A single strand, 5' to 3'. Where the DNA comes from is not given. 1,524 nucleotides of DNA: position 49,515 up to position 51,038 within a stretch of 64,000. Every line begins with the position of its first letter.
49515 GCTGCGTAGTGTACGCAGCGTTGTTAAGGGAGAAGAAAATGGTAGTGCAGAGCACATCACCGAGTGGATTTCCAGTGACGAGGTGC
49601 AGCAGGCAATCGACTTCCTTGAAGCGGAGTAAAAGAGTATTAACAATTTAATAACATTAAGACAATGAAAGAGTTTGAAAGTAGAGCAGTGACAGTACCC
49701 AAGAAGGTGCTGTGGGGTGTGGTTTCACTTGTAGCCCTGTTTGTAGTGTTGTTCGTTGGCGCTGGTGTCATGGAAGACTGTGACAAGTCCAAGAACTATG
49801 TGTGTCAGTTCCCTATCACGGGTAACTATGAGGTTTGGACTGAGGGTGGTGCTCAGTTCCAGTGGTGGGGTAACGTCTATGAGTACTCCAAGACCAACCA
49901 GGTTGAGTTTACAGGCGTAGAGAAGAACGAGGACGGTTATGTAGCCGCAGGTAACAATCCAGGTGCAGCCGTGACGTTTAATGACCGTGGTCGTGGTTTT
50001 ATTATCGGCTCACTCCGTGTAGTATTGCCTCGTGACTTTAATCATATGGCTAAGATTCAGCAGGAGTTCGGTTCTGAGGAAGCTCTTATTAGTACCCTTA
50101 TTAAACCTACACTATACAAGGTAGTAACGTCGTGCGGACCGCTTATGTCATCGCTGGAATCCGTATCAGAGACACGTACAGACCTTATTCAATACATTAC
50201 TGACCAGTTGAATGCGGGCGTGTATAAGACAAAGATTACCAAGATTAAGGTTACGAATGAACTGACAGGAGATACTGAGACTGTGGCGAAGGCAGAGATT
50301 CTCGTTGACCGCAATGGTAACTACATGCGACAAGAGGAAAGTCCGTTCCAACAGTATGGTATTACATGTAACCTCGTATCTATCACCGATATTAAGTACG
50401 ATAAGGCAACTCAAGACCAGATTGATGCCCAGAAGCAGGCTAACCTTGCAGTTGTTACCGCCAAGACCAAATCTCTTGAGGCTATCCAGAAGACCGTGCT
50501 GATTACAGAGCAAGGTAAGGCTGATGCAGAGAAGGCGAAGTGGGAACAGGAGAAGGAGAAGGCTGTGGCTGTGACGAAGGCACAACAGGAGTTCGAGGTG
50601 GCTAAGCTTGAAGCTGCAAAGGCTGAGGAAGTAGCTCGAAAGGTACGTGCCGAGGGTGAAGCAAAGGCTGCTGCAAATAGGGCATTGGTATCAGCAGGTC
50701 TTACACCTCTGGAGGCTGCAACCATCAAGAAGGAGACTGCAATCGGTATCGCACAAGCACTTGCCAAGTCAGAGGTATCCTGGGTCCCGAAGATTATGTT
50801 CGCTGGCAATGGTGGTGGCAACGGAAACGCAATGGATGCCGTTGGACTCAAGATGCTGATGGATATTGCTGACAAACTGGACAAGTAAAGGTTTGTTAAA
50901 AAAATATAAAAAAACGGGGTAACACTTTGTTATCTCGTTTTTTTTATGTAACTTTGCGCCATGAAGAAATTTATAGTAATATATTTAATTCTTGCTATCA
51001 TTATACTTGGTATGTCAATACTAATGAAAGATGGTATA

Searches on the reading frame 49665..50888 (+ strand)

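Call 21: search_protein_families(library=pfam, proteins=[window:49665-50888:+], max_evalue=0.01)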
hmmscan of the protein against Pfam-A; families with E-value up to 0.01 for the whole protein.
window:49665-50888:+ (407 aa): 1 family
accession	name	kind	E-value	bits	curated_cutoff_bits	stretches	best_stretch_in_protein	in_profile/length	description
PF01145.31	Band_7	-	0.0019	18.7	23.6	0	128-261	74-163/176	SPFH domain / Band 7 family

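Call 78: search_protein_families(library=phrogs, proteins=[window:49665-50888:+], max_evalue=0.001)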
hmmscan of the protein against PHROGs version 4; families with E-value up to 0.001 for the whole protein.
window:49665-50888:+ (407 aa): 2 families
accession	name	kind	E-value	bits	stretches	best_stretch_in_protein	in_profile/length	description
phrog_11908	-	unknown function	2.7e-43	149.4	1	29-340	22-340/430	-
phrog_200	-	other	1.8e-09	38.2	1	230-299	243-312/379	lipoprotein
